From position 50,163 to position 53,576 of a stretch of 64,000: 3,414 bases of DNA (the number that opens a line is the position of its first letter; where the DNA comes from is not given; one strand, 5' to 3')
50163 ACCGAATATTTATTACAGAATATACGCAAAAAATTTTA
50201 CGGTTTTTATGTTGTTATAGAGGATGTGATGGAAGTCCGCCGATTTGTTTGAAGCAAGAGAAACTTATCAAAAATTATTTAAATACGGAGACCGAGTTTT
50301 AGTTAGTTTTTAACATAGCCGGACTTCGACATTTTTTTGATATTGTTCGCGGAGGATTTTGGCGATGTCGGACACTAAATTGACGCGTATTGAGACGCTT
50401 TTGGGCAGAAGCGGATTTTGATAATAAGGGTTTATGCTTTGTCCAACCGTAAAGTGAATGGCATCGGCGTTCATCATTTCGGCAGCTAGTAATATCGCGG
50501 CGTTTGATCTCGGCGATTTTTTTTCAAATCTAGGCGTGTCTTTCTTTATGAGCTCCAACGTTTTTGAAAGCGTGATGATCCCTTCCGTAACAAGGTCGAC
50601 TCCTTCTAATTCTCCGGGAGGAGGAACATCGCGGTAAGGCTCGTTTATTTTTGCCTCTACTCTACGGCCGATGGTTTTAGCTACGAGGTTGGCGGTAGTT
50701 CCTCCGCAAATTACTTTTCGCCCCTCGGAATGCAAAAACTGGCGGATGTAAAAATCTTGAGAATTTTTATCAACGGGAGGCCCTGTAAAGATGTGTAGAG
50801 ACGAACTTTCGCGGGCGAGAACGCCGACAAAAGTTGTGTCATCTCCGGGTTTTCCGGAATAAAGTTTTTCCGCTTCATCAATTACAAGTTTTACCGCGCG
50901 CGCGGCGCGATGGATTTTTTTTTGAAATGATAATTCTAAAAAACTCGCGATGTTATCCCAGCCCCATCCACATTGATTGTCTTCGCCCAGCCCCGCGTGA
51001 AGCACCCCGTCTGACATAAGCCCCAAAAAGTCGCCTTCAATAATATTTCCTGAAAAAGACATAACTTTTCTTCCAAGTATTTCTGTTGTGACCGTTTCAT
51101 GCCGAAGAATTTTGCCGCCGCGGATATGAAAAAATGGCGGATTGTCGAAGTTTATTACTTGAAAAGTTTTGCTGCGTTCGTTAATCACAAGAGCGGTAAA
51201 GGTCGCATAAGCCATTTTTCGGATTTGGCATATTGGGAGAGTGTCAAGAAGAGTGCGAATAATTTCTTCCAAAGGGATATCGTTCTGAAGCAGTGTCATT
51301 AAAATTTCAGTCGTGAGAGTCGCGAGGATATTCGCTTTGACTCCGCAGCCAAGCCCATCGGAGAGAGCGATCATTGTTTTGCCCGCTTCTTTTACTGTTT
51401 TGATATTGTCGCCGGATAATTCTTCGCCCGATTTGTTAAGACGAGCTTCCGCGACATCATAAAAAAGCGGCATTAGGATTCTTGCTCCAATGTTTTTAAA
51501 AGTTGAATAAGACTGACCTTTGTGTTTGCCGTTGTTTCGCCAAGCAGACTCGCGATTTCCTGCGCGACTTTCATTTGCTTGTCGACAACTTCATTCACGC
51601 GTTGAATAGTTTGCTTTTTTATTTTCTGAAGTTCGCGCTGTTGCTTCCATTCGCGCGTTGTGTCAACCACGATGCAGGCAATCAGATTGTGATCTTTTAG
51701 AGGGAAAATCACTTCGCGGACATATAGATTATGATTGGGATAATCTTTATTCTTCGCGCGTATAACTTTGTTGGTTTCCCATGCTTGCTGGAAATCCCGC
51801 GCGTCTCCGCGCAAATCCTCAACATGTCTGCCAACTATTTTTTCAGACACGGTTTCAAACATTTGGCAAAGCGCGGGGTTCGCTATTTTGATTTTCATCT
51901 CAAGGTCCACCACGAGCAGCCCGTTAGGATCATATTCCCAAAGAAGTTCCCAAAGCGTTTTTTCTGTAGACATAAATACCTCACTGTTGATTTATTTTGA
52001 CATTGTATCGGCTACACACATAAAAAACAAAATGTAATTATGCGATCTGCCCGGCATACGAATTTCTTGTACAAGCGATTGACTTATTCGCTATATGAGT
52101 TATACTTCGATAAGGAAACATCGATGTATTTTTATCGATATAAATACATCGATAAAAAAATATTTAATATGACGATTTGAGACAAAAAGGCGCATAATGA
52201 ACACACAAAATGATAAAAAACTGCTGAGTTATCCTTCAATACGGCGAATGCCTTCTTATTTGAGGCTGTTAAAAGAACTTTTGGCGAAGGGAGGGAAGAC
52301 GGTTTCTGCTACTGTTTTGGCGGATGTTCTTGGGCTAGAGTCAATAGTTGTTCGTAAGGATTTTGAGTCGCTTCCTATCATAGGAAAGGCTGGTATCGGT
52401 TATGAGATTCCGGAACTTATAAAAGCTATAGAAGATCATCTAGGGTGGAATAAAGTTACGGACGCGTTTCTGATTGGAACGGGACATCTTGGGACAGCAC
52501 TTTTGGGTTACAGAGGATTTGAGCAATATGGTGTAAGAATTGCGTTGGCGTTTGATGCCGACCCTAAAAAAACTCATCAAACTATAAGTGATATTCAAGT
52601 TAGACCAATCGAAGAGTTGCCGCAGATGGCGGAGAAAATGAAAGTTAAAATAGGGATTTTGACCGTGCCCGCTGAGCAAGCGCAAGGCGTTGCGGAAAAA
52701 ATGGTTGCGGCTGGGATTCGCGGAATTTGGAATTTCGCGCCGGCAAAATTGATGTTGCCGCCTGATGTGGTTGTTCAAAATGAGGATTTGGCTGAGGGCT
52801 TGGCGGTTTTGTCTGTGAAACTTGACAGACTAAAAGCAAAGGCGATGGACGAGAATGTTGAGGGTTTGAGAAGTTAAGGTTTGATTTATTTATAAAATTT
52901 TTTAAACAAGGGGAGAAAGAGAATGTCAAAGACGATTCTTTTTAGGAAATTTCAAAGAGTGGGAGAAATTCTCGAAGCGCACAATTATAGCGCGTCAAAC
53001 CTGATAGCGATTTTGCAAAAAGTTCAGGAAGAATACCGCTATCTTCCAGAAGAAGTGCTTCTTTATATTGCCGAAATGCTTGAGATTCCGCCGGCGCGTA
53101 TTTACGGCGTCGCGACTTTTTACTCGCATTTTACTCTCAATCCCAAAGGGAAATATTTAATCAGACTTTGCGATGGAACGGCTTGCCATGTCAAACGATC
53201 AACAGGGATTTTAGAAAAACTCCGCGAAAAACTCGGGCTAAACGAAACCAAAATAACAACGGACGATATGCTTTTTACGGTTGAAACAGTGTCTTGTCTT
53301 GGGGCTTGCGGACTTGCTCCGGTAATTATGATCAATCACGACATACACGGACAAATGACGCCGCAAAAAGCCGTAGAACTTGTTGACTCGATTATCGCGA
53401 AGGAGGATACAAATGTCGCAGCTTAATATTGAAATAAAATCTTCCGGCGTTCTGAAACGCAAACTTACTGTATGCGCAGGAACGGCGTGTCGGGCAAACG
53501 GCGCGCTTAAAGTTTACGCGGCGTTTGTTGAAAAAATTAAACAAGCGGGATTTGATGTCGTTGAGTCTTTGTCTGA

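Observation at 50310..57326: PAS sensor plus PP2C phosphatase divergent from rex-hydCBA: candidate post-translational or regulatory module for an electron-bifurcating-type [FeFe] hydrogenase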

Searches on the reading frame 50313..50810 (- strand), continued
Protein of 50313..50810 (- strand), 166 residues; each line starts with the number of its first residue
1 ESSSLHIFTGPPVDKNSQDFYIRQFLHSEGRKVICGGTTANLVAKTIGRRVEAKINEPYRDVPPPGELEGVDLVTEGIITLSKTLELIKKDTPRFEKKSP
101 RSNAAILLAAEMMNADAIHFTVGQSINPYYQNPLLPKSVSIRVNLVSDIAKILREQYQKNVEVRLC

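Call 99: search_protein_families(library=ncbifam, proteins=[P0144, P0145, P0152, P0159, P0239, P0319, L092:6250-8004:+, L092:5906-6193:+], max_evalue=0.01)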
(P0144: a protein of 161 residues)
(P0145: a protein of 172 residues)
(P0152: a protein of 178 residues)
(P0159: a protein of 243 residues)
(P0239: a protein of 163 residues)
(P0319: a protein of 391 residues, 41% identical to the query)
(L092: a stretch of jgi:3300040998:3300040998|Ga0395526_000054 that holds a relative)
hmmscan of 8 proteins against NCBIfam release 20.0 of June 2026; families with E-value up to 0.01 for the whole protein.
P0144 (161 aa): 0 families

P0145 (172 aa): 0 families

P0152 (178 aa): 0 families

P0159 (243 aa): 0 families

P0239 (163 aa): 0 families

P0319 (391 aa): 1 family
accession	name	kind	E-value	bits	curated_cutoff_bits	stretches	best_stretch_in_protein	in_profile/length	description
TIGR02865.1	spore_II_E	equivalog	7.2e-15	54.1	490.8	1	8-226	552-759/764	stage II sporulation protein E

L092:6250-8004:+ (584 aa): 48 families (the best 25 are shown)
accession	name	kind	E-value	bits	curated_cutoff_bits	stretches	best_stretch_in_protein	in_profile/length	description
TIGR04105.1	FeFe_hydrog_B1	subfamily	8.4e-51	173.1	450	1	19-308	165-459/462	monomeric [FeFe] hydrogenase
TIGR02512.1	FeFe_hydrog_A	subfamily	3.3e-23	82.2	405.95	1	13-253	8-288/375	[FeFe] hydrogenase, group A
NF040763.1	FeFe_hydrog_A6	exception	7.5e-21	74.1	765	1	36-252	183-425/571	NADH-dependent [FeFe] hydrogenase, group A6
NF005506.0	PRK07118.1-5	equivalog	2.3e-14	53.5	388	2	13-63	217-267/279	Fe-S cluster domain-containing protein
NF040762.1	Hydr_FeFe_Clost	exception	2.4e-13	49.6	900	1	36-252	182-424/572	ferredoxin hydrogenase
NF041836.1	rnfB_Methano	equivalog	4.9e-10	39.3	445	2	12-60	216-264/265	Rnf electron transport complex subunit RnfB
NF005504.0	PRK07118.1-3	equivalog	1.2e-09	37.9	437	2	13-60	220-267/293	Fe-S cluster domain-containing protein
NF005505.0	PRK07118.1-4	equivalog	1.4e-09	37.8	378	2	12-60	216-264/265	Fe-S cluster domain-containing protein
NF005503.0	PRK07118.1-2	equivalog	3.8e-09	36.2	252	2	14-60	140-186/292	RnfABCDGE type electron transport complex subunit B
TIGR01944.1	rnfB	subfamily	1.3e-08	34.6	68.7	2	12-70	113-172/190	RnfABCDGE type electron transport complex subunit B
NF006446.0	PRK08764.1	equivalog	4.8e-08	33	220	2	375-417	19-61/139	Rnf electron transport complex subunit RnfB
NF043069.1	T4HPD_activ_SAM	equivalog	1.3e-07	31.3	425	1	13-72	52-111/299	trans-4-hydroxy-L-proline dehydratase activase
NF003475.0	PRK05113.1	equivalog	1.5e-07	31.5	203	1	12-64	113-166/190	electron transport complex subunit RsxB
TIGR04041.1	activase_YjjW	hypoth_equivalog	2.1e-07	30.7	250.2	1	11-63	40-92/276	YjjW family glycine radical enzyme activase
TIGR02700.1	flavo_MJ0208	hypoth_equivalog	2.7e-07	30.1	251.35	1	12-77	148-214/234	dihydromethanopterin reductase (acceptor)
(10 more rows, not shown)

L092:5906-6193:+ (95 aa): 7 families
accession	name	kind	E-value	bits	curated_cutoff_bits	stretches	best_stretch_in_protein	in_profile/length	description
NF005747.0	PRK07571.1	equivalog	1.9e-06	27.7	224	1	8-84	89-169/173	bidirectional hydrogenase complex protein HoxE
TIGR01958.1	nuoE_fam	subfamily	2.7e-05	24.3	142.4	1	4-83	64-147/148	NADH-quinone oxidoreductase subunit NuoE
NF004638.0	PRK05988.1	equivalog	3.7e-05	23.6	198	1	11-82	81-156/159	formate dehydrogenase subunit gamma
NF041613.1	fdxn_Azotob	equivalog_domain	8e-05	22.9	195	1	17-83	22-90/107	2Fe-2S ferredoxin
NF005722.0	PRK07539.1-2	equivalog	0.00055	20.1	141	1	9-82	78-155/157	NADH-quinone oxidoreductase subunit NuoE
NF005724.0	PRK07539.1-4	equivalog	0.0022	17.8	280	1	11-94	96-182/240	NADH-quinone oxidoreductase subunit NuoE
NF005725.0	PRK07539.1-5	equivalog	0.0067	16.1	220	1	8-84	92-172/174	NADH-quinone oxidoreductase subunit NuoE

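Call 101: find_encoding_contigs(protein=P0340, flank=7000, max_places=1)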
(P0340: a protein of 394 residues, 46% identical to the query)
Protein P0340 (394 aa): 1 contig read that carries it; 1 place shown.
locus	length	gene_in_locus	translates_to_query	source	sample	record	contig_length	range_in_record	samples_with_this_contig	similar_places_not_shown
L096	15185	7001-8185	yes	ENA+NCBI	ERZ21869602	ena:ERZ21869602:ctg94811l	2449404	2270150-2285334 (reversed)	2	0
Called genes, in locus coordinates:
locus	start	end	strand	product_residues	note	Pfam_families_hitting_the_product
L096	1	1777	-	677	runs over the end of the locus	PF05649:Peptidase_M13_N, PF01431:Peptidase_M13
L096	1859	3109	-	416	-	PF13431:TPR_17 (faint), PF04607:RelA_SpoT, PF07719:TPR_2 (faint), PF13181:TPR_8 (faint), PF00515:TPR_1 (weak), PF13414:TPR_11 (weak), PF00515:TPR_1 (weak), PF14853:Fis1_TPR_C (weak), +2 more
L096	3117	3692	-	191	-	PF01863:YgjP-like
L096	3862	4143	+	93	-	PF01329:Pterin_4a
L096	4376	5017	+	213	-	PF06971:Put_DNA-bind_N, PF02629:CoA_binding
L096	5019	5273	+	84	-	PF01257:2Fe-2S_thioredx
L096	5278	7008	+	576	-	PF12838:Fer4_7 (weak), PF13187:Fer4_9 (weak), PF13237:Fer4_10 (weak), PF14697:Fer4_21 (weak), PF00037:Fer4, PF02906:Fe_hyd_lg_C, PF04060:FeS, PF00989:PAS (weak), +4 more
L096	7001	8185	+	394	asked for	PF07228:SpoIIE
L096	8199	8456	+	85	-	-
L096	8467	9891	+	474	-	PF12838:Fer4_7 (weak), PF00037:Fer4, PF12837:Fer4_6 (weak), PF12838:Fer4_7, PF13187:Fer4_9 (weak), PF25160:LdpA_Fe-S-bd, PF00037:Fer4, PF02906:Fe_hyd_lg_C, +6 more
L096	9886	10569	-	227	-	PF06439:3keto-disac_hyd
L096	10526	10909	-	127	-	PF00072:Response_reg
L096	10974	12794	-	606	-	PF00672:HAMP, PF00512:HisKA (weak), PF02518:HATPase_c, PF14501:HATPase_c_5 (faint)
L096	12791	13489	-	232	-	PF14334:DUF4390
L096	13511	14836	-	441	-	PF07244:POTRA (weak), PF01103:Omp85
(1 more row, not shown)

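Call 102: find_encoding_contigs(protein=P0320, flank=7000, max_places=1)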
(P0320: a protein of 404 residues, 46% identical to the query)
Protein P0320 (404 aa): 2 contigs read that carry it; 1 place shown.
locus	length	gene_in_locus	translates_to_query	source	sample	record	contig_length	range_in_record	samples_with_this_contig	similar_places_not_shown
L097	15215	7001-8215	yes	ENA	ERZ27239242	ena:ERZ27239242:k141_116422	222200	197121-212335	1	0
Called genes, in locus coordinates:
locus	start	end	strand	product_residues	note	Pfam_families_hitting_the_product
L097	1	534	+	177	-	PF01257:2Fe-2S_thioredx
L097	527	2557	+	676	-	PF01257:2Fe-2S_thioredx (weak), PF01512:Complex1_51K, PF10589:NADH_4Fe-4S, PF00037:Fer4 (weak), PF12837:Fer4_6 (weak), PF12838:Fer4_7 (weak), PF13187:Fer4_9 (weak), PF13237:Fer4_10 (weak), +3 more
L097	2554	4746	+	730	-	PF13510:Fer2_4, PF10588:NADH-G_4Fe-4S_3, PF12838:Fer4_7 (weak), PF22117:Fer4_Nqo3 (weak), PF00037:Fer4 (weak), PF02906:Fe_hyd_lg_C, PF02256:Fe_hyd_SSU, PF01257:2Fe-2S_thioredx, +1 more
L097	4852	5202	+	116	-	-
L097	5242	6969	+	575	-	PF12838:Fer4_7, PF13187:Fer4_9 (weak), PF13237:Fer4_10, PF14697:Fer4_21 (weak), PF00037:Fer4 (weak), PF12837:Fer4_6 (weak), PF02906:Fe_hyd_lg_C, PF04060:FeS, +3 more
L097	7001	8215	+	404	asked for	PF07228:SpoIIE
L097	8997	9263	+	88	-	-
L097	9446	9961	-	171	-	-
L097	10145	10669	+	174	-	PF13671:AAA_33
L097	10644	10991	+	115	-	PF12675:DUF3795 (faint)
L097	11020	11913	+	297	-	PF01841:Transglut_core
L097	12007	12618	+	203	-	PF02525:Flavodoxin_2 (weak), PF03358:FMN_red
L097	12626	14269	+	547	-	-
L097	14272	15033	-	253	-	PF13641:Glyco_tranf_2_3, PF00535:Glycos_transf_2, PF10111:Glyco_tranf_2_2 (weak)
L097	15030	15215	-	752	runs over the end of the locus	-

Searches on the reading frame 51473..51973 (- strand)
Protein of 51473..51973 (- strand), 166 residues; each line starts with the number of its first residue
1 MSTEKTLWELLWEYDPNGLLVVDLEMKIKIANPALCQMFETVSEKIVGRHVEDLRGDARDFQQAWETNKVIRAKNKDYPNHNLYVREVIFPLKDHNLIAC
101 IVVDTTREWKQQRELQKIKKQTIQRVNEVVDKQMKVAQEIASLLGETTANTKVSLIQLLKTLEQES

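Call 3: search_protein_families(library=pfam, proteins=[window:51473-51973:-], max_evalue=0.01)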
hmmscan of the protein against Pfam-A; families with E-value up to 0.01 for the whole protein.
window:51473-51973:- (166 aa): 4 families
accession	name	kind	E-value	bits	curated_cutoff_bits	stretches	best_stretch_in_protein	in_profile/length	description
PF13426.13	PAS_9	-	6.6e-06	26.8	27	1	16-106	1-102/103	PAS domain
PF21370.4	PAS_GdpP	-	7.1e-05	23.6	27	1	16-79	13-75/90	Cyclic-di-AMP phosphodiesterase GdpP-like, PAS domain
PF08448.16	PAS_4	-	0.00028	21.5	23.1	1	15-66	4-57/110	PAS fold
PF13188.13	PAS_8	-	0.0045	17.3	21.8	1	16-62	11-58/65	PAS domain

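Call 4: search_protein_families(library=ncbifam, proteins=[window:51473-51973:-], max_evalue=0.01)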
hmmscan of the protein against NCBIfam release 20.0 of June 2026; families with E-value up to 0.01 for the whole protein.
window:51473-51973:- (166 aa): 4 families
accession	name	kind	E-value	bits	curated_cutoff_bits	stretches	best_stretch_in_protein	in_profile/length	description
NF008085.0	PRK10820.1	equivalog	3.6e-05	22.6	576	1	6-138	81-215/520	transcriptional regulator TyrR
TIGR00229.1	sensory_box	domain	4.3e-05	23.7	22.9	1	4-110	3-121/126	PAS domain S-box protein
NF046044.1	PnpS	equivalog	0.00026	20.1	400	1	7-120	56-171/390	two-component system histidine kinase PnpS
NF008468.0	PRK11360.1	equivalog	0.0045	15.4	646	0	6-65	268-331/616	two-component system sensor histidine kinase AtoS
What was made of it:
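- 51473..51973 (-): Stand-alone PAS protein with a conserved C-terminal helix; homologous to the C-terminal PAS module of HydS (HfsB). Weak PAS_9 and TIGR00229 hits (calls 3, 4).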

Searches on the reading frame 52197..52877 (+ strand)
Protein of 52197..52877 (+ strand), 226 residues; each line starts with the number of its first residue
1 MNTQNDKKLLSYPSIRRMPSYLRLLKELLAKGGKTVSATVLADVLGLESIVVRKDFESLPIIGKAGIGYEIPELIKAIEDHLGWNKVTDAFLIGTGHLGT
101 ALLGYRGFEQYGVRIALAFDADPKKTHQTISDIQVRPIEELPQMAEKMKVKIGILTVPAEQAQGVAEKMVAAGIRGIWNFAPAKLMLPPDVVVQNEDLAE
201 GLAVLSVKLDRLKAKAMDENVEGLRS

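Call 3: search_protein_families(library=pfam, proteins=[window:52197-52877:+], max_evalue=0.01)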
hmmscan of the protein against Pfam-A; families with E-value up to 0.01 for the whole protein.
window:52197-52877:+ (226 aa): 4 families
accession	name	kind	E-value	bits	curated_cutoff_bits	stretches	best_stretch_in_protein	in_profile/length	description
PF02629.25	CoA_binding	-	3.7e-21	76.1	22.3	1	86-182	2-96/97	CoA binding domain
PF06971.19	Put_DNA-bind_N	-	2.2e-13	50.5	27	1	11-56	3-48/49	Putative DNA-binding protein N-terminus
PF03807.23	F420_oxidored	-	0.0027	18.7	21.6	1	92-169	4-79/94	NADP oxidoreductase coenzyme F420-dependent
PF01408.29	GFO_IDH_MocA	-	0.0092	17.1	24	0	92-174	5-87/120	Oxidoreductase family, NAD-binding Rossmann fold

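Call 4: search_protein_families(library=ncbifam, proteins=[window:52197-52877:+], max_evalue=0.01)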
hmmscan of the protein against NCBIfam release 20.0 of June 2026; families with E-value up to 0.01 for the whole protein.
window:52197-52877:+ (226 aa): 9 families
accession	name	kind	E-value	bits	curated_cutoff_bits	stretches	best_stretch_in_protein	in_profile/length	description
NF003994.0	PRK05472.2-3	equivalog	3e-78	262.1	130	1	4-214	3-213/217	redox-sensing transcriptional repressor Rex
NF003995.0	PRK05472.2-4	subfamily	9.2e-62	208.3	126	1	10-211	6-207/213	redox-sensing transcriptional repressor Rex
NF003996.0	PRK05472.2-5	equivalog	2.1e-57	194.4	138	1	11-215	3-205/209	redox-sensing transcriptional repressor Rex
NF003992.0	PRK05472.2-1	equivalog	5.5e-56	189.5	226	1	7-214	18-225/249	redox-sensing transcriptional repressor Rex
NF003990.0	PRK05472.1-4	equivalog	1.7e-52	178.1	233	1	6-213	3-210/214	redox-sensing transcriptional repressor Rex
NF003993.0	PRK05472.2-2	equivalog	2.6e-51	174.2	217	1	14-210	10-206/212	redox-sensing transcriptional repressor Rex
NF003989.0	PRK05472.1-3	equivalog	1.6e-48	165.3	177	1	6-206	4-204/215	redox-sensing transcriptional repressor Rex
NF003988.0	PRK05472.1-1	equivalog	8e-39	133.8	321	1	11-205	8-204/214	redox-sensing transcriptional repressor Rex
NF003991.0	PRK05472.1-5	equivalog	7.1e-34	117.6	198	1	10-203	7-200/211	redox-sensing transcriptional repressor Rex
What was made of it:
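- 52197..52877 (+): Rex, the NADH/NAD+-sensing transcriptional repressor. Pfam Put_DNA-bind_N and CoA_binding also hit (calls 3, 4).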

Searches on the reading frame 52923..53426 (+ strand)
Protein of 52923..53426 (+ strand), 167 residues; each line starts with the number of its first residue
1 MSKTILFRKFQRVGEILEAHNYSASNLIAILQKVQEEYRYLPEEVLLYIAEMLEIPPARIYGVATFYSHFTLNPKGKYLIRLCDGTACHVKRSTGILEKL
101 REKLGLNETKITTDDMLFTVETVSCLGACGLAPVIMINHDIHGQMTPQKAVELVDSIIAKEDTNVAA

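Call 3: search_protein_families(library=pfam, proteins=[window:52923-53426:+], max_evalue=0.01)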
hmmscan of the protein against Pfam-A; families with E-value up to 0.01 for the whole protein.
window:52923-53426:+ (167 aa): 1 family
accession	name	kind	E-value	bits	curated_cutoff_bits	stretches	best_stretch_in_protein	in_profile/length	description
PF01257.25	2Fe-2S_thioredx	-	1.2e-51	174.8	24.8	1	15-156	3-143/145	Thioredoxin-like [2Fe-2S] ferredoxin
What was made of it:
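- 52923..53426 (+): HydC (NuoE-like [2Fe-2S] subunit). Pfam 2Fe-2S_thioredx at 1.2e-51 (call 3).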

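Call 4: search_protein_families(library=ncbifam, proteins=[window:52923-53426:+], max_evalue=0.01)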
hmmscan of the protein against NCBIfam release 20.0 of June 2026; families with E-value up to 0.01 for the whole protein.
window:52923-53426:+ (167 aa): 10 families
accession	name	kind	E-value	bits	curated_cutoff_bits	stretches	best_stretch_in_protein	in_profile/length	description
NF005747.0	PRK07571.1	equivalog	1e-44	152.2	224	1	8-159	20-170/173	bidirectional hydrogenase complex protein HoxE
NF005722.0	PRK07539.1-2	equivalog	8.5e-41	139.7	141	1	14-155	14-154/157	NADH-quinone oxidoreductase subunit NuoE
TIGR01958.1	nuoE_fam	subfamily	1.1e-37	129.4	142.4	1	24-156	15-146/148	NADH-quinone oxidoreductase subunit NuoE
NF005725.0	PRK07539.1-5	equivalog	1.3e-34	119.3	220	1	23-157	37-171/174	NADH-quinone oxidoreductase subunit NuoE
NF004638.0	PRK05988.1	equivalog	2.1e-34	118.6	198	1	9-156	10-156/159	formate dehydrogenase subunit gamma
NF005721.0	PRK07539.1-1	equivalog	4e-33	114.9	308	1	10-162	31-182/292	NADH-quinone oxidoreductase subunit NuoE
NF005723.0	PRK07539.1-3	equivalog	8.3e-28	97.2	226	1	24-156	23-155/158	NADH-quinone oxidoreductase subunit NuoE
NF005724.0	PRK07539.1-4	equivalog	9.3e-27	94.4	280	1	23-162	38-177/240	NADH-quinone oxidoreductase subunit NuoE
NF009040.0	PRK12373.1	equivalog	3.5e-23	83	514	1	23-164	35-176/400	NADH-quinone oxidoreductase subunit E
NF041612.1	fdxn_Clost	equivalog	0.0047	17.5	150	1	87-161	23-94/102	2Fe-2S ferredoxin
